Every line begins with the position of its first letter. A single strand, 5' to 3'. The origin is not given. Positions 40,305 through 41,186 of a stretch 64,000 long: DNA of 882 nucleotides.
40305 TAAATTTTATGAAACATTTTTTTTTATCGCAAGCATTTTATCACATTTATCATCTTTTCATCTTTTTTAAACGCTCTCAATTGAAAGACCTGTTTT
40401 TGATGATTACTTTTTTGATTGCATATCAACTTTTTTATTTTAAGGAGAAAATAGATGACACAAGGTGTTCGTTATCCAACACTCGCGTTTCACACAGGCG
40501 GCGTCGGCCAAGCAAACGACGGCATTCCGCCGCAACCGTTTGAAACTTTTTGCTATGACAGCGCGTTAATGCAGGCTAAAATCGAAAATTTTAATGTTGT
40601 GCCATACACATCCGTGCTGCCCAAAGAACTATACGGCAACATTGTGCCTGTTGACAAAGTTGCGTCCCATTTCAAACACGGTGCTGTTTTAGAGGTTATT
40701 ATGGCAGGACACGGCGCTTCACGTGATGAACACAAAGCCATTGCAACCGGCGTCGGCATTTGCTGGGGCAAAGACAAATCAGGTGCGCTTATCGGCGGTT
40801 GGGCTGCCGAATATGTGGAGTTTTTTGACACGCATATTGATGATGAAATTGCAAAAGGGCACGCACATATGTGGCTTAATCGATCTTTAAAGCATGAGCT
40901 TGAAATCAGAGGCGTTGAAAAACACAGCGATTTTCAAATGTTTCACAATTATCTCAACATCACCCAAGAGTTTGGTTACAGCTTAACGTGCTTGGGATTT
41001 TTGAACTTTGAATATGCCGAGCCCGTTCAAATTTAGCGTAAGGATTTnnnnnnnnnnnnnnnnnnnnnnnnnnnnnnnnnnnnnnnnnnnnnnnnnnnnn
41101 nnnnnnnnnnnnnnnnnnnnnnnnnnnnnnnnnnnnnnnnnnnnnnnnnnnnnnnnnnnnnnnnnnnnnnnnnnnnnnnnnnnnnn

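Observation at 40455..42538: Arginine decarboxylase (pyruvoyl-dependent, AaxB/PdaD-type) plus APC antiporter pair, a Chlamydia-like arginine-agmatine exchange module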

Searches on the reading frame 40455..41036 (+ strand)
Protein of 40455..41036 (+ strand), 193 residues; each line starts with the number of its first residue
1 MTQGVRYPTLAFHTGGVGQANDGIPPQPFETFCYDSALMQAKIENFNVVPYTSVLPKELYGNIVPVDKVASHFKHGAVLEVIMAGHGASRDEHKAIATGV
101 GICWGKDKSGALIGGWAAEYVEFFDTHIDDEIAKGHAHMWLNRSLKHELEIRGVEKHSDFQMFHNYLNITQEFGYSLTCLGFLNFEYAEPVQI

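Call 3: search_protein_families(library=pfam, proteins=[window:40455-41036:+])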
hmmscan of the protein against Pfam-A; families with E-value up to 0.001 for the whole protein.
window:40455-41036:+ (193 aa): 1 family
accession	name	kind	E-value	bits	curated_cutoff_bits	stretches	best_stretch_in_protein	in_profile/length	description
PF01862.21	PvlArgDC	-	6.8e-25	88.3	22.7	1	8-146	2-129/161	Pyruvoyl-dependent arginine decarboxylase (PvlArgDC)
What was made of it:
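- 40455..41036 (+): aaxB: pyruvoyl-dependent arginine decarboxylase proenzyme, 193 aa. Predicted beta subunit is residues 1-52; predicted alpha subunit is residues 53-193 with an N-terminal pyruvoyl group. Pfam PF01862 at 88 bits (call 3).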

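Call 4: search_protein_families(library=ncbifam, proteins=[window:40455-41036:+])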
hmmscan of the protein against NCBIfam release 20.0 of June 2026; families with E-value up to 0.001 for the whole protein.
window:40455-41036:+ (193 aa): 2 families
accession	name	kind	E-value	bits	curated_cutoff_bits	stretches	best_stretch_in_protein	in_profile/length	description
TIGR00286.1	TIGR00286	equivalog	1.1e-08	34.9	106.95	1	32-139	20-113/152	pyruvoyl-dependent arginine decarboxylase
NF009064.0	PRK12398.1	equivalog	3.4e-08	33.6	207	1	9-141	8-128/165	pyruvoyl-dependent arginine decarboxylase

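Call 5: search_solved_structures(query=window:40455-41036:+, max_evalue=1, show_alignments=2)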
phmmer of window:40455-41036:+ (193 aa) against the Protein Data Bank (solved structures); distinct sequences matched with E-value up to 1: 0.
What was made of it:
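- Tried and rejected: A single-sequence search of the PDB with AaxB found nothing (call 5).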

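Call 6: find_homologous_proteins(query=window:40455-41036:+)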
Query window:40455-41036:+ (193 aa): 671 proteins with E <= 0.001 among 715 candidates; the best 120 are listed.
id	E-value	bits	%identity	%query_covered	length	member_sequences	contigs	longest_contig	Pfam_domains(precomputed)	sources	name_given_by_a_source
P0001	8.9e-120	415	90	99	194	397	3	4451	PF01862.22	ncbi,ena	-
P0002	2.9e-118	411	91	100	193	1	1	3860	PF01862.22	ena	-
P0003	1.9e-115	401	91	96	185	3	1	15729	PF01862.22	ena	-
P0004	3.4e-115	401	89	100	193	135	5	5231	PF01862.22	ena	-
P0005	1.4e-112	392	84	100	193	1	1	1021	PF01862.22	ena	-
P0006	2.0e-112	391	84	100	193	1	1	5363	PF01862.22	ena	-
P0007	3.1e-112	391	84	100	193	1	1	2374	PF01862.22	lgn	-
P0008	5.8e-112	390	85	100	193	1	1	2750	PF01862.22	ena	-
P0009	7.8e-112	390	85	100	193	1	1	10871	PF01862.22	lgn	-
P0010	8.6e-112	389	84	100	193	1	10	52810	PF01862.22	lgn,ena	-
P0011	1.1e-111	389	83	100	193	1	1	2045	PF01862.22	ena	-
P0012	2.7e-111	388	85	100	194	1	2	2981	PF01862.22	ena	-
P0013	2.8e-111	388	84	100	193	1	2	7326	PF01862.22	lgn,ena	-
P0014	5.7e-111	387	83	100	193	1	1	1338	PF01862.22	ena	-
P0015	1.0e-110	386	84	100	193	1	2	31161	PF01862.22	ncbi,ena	-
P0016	1.2e-110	386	84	100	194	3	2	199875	PF01862.22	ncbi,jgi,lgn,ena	jgi:arginine decarboxylase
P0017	7.7e-110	383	83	99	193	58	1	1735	PF01862.22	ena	-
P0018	9.5e-110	383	83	99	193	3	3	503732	PF01862.22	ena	-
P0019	1.0e-109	383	84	99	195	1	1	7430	PF01862.22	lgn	-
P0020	1.5e-109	382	84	99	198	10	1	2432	PF01862.22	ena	-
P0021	1.8e-109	382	83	99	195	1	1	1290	PF01862.22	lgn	-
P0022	2.0e-109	382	83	100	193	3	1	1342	PF01862.22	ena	-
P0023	3.7e-109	381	81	100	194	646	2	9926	PF01862.22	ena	-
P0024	1.3e-108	379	82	99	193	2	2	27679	PF01862.22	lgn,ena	-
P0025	1.9e-108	378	83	100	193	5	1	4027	PF01862.22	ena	-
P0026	2.0e-108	378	83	99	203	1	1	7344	PF01862.22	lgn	-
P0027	2.1e-108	378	80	100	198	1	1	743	PF01862.22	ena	-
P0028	3.4e-108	378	82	100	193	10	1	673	PF01862.22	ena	-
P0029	5.1e-108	377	81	100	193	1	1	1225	PF01862.22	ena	-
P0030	8.1e-108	376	84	99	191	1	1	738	PF01862.22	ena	-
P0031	1.1e-107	376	82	99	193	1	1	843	PF01862.22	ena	-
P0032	1.2e-107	376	82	100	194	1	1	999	PF01862.22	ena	-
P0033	1.3e-107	376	80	100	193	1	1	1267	PF01862.22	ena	-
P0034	1.3e-107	376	80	100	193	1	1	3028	PF01862.22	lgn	-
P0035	1.4e-107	376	83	98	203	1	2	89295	PF01862.22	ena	-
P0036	2.3e-107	375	81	100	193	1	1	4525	PF01862.22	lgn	-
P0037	3.4e-107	374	80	100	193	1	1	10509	PF01862.22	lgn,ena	-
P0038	5.8e-107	374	82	99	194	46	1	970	PF01862.22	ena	-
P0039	6.7e-107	373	80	100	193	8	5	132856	PF01862.22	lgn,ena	-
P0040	7.2e-107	373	82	98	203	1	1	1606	PF01862.22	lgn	-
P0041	9.2e-107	373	81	100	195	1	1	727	PF01862.22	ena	-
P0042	1.3e-106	372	81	99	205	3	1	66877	PF01862.22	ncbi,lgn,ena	-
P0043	2.0e-106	372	81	100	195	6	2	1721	PF01862.22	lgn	-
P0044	4.4e-106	371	81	99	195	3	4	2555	PF01862.22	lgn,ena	-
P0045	4.5e-106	371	81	99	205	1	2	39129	PF01862.22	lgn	-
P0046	4.5e-106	371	81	99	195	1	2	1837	PF01862.22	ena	-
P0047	4.5e-106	371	81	99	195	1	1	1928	PF01862.22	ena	-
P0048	4.8e-106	371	82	98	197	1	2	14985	PF01862.22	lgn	-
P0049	4.9e-106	371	80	100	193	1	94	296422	PF01862.22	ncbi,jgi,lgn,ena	ncbi:MAG: pyruvoyl-dependent arginine decarboxylase [Alphaproteobacteria bacterium]|jgi:arginine dec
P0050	5.1e-106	371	81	100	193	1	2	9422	PF01862.22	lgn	-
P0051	5.7e-106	370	81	99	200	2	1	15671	PF01862.22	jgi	-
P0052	6.2e-106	370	80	100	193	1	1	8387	PF01862.22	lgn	-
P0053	6.4e-106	370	80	100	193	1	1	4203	PF01862.22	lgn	-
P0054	6.6e-106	370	81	100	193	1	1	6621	PF01862.22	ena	-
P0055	9.1e-106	370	81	100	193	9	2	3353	PF01862.22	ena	-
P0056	9.3e-106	370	81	100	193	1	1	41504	PF01862.22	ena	-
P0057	1.1e-105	369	80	100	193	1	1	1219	PF01862.22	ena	-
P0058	1.2e-105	369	80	100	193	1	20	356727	PF01862.22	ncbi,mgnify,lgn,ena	mgnify:FL=1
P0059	1.2e-105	369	81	100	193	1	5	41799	PF01862.22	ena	-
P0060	1.3e-105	369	81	100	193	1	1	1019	PF01862.22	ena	-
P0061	1.3e-105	369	81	100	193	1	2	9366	PF01862.22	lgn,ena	-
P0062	1.8e-105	369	80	100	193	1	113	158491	PF01862.22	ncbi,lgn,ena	-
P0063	1.8e-105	369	79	100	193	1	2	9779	PF01862.22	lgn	-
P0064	1.8e-105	369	81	100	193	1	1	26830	PF01862.22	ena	-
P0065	1.8e-105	369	81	100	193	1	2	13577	PF01862.22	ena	-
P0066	1.9e-105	369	80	100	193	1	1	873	PF01862.22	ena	-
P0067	1.9e-105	369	80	100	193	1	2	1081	PF01862.22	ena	-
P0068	2.3e-105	368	80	100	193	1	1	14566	PF01862.22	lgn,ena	-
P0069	2.4e-105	368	80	100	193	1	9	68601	PF01862.22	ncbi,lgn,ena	-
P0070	2.7e-105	368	79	100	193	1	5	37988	PF01862.22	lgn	-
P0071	3.1e-105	368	80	100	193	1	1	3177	PF01862.22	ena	-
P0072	3.1e-105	368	81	100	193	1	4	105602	PF01862.22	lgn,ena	-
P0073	3.2e-105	368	79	100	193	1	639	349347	PF01862.22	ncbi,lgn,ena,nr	ncbi:MAG: pyruvoyl-dependent arginine decarboxylase [Acetobacter sp.]|nr:pyruvoyl-dependent arginine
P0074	4.0e-105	368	81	98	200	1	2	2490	PF01862.22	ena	-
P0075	4.4e-105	368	79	100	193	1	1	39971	PF01862.22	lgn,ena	-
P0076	4.4e-105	368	79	100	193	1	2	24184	PF01862.22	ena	-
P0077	4.6e-105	367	80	100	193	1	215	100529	PF01862.22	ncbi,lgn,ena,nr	ncbi:MAG: pyruvoyl-dependent arginine decarboxylase [Alphaproteobacteria bacterium]|nr:pyruvoyl-depe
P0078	4.7e-105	367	81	100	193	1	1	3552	PF01862.22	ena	-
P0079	5.2e-105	367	80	100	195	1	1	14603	PF01862.22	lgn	-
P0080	5.2e-105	367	79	100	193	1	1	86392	PF01862.22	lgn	-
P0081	5.3e-105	367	81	100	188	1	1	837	PF01862.22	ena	-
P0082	5.7e-105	367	80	100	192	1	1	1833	PF01862.22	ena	-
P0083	6.3e-105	367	79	98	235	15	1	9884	PF01862.22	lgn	-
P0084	6.3e-105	367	80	100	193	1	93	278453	PF01862.22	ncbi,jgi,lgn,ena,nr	ncbi:MAG: pyruvoyl-dependent arginine decarboxylase [Alphaproteobacteria bacterium]|nr:pyruvoyl-depe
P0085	6.4e-105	367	80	100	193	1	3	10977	PF01862.22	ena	-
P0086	8.3e-105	367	79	100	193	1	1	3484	PF01862.22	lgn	-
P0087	8.3e-105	367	80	100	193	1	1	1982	PF01862.22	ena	-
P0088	8.3e-105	367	79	100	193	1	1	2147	PF01862.22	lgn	-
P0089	8.4e-105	367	79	100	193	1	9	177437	PF01862.22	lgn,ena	-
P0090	8.8e-105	367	80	100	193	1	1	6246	PF01862.22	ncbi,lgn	-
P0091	8.8e-105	367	80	100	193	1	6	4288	PF01862.22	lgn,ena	-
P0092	1.2e-104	366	79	100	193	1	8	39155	PF01862.22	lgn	-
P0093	1.2e-104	366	79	100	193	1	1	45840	PF01862.22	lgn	-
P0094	1.2e-104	366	79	100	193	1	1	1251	PF01862.22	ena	-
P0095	1.2e-104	366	79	100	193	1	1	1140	PF01862.22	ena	-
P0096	1.2e-104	366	80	100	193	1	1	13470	PF01862.22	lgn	-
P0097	1.3e-104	366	80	100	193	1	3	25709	PF01862.22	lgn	-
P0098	1.3e-104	366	80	100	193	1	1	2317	PF01862.22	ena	-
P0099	1.5e-104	366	80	100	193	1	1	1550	PF01862.22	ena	-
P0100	1.5e-104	366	79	100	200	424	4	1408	PF01862.22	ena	-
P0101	1.6e-104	366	79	100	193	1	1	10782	PF01862.22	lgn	-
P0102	1.6e-104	366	79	100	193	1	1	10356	PF01862.22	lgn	-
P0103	1.6e-104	366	79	100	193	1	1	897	PF01862.22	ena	-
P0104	1.6e-104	366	80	100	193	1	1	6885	PF01862.22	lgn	-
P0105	1.7e-104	366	79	100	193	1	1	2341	PF01862.22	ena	-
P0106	1.7e-104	366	79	100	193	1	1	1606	PF01862.22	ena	-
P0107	1.7e-104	366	80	100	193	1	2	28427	PF01862.22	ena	-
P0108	2.1e-104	365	80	100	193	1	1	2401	PF01862.22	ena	-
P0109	2.2e-104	365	80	100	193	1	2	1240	PF01862.22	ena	-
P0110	2.2e-104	365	79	100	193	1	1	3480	PF01862.22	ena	-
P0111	2.2e-104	365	79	100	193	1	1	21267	PF01862.22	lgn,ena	-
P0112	2.2e-104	365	80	100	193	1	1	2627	PF01862.22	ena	-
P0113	2.2e-104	365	79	100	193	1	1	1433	PF01862.22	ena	-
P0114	2.3e-104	365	79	100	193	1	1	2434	PF01862.22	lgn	-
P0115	2.3e-104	365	79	100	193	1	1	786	PF01862.22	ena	-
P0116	2.4e-104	365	80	100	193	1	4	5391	PF01862.22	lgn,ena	-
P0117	2.5e-104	365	80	100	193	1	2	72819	PF01862.22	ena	-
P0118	2.5e-104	365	78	99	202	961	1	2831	PF01862.22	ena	-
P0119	3.2e-104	365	80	100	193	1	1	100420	PF01862.22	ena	-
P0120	3.2e-104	365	80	100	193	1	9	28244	PF01862.22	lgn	-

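Call 8: find_related_loci(query=window:40455-41036:+, collection=genome_contigs, flank=6000)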
Query window:40455-41036:+ (193 aa) in genome_contigs; peptide patterns used: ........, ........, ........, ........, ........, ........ (x = any residue, [..] = any of these).
519 stretches matched a pattern; 486 encode a relative of the query (tblastn E <= 1e-3); the best 80 are kept; 80 distinct loci.
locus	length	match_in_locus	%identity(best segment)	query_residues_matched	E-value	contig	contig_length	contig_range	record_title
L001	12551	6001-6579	92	1-193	2e-123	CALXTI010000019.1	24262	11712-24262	MAG: uncultured Alphaproteobacteria bacterium isolate BRZ_LA__bin12 genome assembly, contig: BRZ_LA__NODE_1436_length_24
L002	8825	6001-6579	93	1-193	1e-123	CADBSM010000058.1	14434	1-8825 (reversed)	MAG: uncultured proteobacterium isolate RUG14252 genome assembly, contig: RUG14252_asm_58, whole genome shotgun sequence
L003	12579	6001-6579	92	1-193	4e-123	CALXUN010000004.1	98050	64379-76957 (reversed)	MAG: uncultured Alphaproteobacteria bacterium isolate BRZ_FB__bin86 genome assembly, contig: BRZ_FB__NODE_261_length_980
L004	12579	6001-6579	91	1-193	8e-123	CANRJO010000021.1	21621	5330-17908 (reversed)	MAG: uncultured Alphaproteobacteria bacterium isolate Lapin-021__bin60 genome assembly, contig: Lapin-021__NODE_2747_len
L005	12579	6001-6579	91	1-193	1e-122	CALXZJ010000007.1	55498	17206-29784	MAG: uncultured Alphaproteobacteria bacterium isolate BRZ_EQ__bin53 genome assembly, contig: BRZ_EQ__NODE_1233_length_55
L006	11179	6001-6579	90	1-193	4e-122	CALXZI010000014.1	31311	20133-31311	MAG: uncultured Alphaproteobacteria bacterium isolate BRZ_RN__bin68 genome assembly, contig: BRZ_RN__NODE_1555_length_31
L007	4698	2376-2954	91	1-193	1e-122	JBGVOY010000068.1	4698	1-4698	MAG: Alphaproteobacteria bacterium isolate fecal_MAG_20 fecal_MAG_20_contig_0068, whole genome shotgun sequence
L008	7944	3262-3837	91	2-193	2e-121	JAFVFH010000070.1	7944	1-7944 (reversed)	MAG: Alphaproteobacteria bacterium isolate RGIG5118 Roe_deer_Rumen.Co__c1262231, whole genome shotgun sequence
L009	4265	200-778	90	1-193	2e-122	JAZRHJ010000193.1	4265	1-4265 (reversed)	MAG: Alphaproteobacteria bacterium isolate T1900045482_YK20190176.MAGScoT_cleanbin_000025 SGB_7325_k141_1143207, whole g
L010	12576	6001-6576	90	2-193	5e-121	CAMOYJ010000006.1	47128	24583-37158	MAG: uncultured Alphaproteobacteria bacterium isolate SRR873604_bin.135_metaWRAP_v1.3_MAG genome assembly, contig: NODE_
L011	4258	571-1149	90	1-193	3e-122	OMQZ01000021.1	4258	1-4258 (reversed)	uncultured Rhodospirillaceae bacterium isolate RUG803 genome assembly, contig: k87_3897889, whole genome shotgun sequenc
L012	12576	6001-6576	91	2-193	7e-121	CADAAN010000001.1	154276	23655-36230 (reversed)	MAG: uncultured proteobacterium isolate RUG13121 genome assembly, contig: RUG13121_asm_1, whole genome shotgun sequence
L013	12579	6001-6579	90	1-193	7e-121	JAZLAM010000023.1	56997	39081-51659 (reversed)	MAG: Alphaproteobacteria bacterium isolate T1900045076_TC20190070.MAGScoT_cleanbin_000006 SGB_4637_k141_2654995, whole g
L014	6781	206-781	91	2-193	2e-120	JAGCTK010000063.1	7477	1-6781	MAG: Alphaproteobacteria bacterium isolate RGIG10106 Yak_Rumen-4__c575067, whole genome shotgun sequence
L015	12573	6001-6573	90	1-191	2e-120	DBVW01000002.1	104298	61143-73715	MAG TPA_asm: Alphaproteobacteria bacterium UBA1254 UBA1254_contig_19403, whole genome shotgun sequence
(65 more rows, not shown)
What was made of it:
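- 486 GTDB species-level hits (call 8).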

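Call 11: search_protein_representatives(protein=window:40455-41036:+)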
Query: 193 residues. Proteins with E-value up to 0.001 (for the whole library): 157; up to 1e-10: 86; up to 1e-30: 32. The best 150 are listed.
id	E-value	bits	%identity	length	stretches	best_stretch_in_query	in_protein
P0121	1.3e-85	302.3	83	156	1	38-193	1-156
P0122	8.6e-69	247.4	78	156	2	1-83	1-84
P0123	3.0e-63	229.3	54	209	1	3-192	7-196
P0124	6.0e-63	228.3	74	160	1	1-136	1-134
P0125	2.6e-60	219.7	84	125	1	1-114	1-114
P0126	8.0e-53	195.3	77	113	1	83-193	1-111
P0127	2.9e-52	193.4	55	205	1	3-188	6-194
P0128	2.1e-48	180.8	81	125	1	8-105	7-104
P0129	1.6e-47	177.9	79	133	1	2-104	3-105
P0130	3.7e-46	173.5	75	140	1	2-105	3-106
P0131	7.4e-45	169.2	81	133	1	2-96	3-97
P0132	1.0e-43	165.5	87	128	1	1-86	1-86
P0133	7.3e-43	162.7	46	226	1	3-191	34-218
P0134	9.9e-42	159.0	53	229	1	3-188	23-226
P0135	8.5e-40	152.7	45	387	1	4-190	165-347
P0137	6.3e-39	149.9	47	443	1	4-187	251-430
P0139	1.2e-37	145.7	46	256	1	6-190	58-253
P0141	5.0e-37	143.7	46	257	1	4-191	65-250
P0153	1.8e-30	122.3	39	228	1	3-191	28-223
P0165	9.8e-23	97.0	39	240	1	4-188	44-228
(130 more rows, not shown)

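Call 12: list_cluster_members(proteins=[P0123, P0127, P0133, P0134, P0135, P0137, P0139, P0141, P0153, P0165])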
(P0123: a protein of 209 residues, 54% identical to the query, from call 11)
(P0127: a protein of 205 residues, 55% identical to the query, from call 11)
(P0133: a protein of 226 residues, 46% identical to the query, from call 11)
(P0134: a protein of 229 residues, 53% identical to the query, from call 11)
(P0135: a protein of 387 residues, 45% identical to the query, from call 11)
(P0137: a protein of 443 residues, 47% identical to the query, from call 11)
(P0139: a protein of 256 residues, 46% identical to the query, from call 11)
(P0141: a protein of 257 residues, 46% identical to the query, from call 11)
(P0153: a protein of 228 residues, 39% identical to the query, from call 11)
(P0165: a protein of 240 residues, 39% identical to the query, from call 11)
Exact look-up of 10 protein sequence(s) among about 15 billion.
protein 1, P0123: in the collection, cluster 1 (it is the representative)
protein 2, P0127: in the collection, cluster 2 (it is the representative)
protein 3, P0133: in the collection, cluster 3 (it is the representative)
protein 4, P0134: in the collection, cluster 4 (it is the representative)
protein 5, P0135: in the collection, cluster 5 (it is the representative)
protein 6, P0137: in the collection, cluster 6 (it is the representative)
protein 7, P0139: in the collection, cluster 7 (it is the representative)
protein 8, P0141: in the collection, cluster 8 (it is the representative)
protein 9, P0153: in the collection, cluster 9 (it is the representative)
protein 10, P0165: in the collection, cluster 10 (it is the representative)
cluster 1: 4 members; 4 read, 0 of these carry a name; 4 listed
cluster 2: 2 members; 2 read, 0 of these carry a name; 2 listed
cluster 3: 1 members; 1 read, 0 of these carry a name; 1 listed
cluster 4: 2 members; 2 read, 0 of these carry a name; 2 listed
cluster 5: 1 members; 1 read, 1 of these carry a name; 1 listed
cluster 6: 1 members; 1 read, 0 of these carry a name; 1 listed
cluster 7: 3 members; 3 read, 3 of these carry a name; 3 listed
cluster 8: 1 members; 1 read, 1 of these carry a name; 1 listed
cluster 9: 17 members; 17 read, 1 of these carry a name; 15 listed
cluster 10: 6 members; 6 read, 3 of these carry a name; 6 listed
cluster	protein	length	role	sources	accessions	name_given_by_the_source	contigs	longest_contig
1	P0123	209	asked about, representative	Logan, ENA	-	-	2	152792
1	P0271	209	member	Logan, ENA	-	-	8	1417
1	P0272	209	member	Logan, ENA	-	-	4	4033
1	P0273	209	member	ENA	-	-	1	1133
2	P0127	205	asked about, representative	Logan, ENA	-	-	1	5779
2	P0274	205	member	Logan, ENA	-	-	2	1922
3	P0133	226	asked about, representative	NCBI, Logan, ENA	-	-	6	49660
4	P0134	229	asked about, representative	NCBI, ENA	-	-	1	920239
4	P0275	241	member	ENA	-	-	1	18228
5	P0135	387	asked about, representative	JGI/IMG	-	arginine decarboxylase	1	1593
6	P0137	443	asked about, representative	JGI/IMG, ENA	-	-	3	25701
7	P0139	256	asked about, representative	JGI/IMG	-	pyruvoyl-dependent arginine decarboxylase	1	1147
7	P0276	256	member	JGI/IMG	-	arginine decarboxylase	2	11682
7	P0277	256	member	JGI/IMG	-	arginine decarboxylase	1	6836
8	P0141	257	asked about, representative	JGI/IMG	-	arginine decarboxylase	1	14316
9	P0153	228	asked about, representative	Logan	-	-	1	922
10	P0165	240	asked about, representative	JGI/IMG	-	pyruvoyl-dependent arginine decarboxylase (PvlArgDC)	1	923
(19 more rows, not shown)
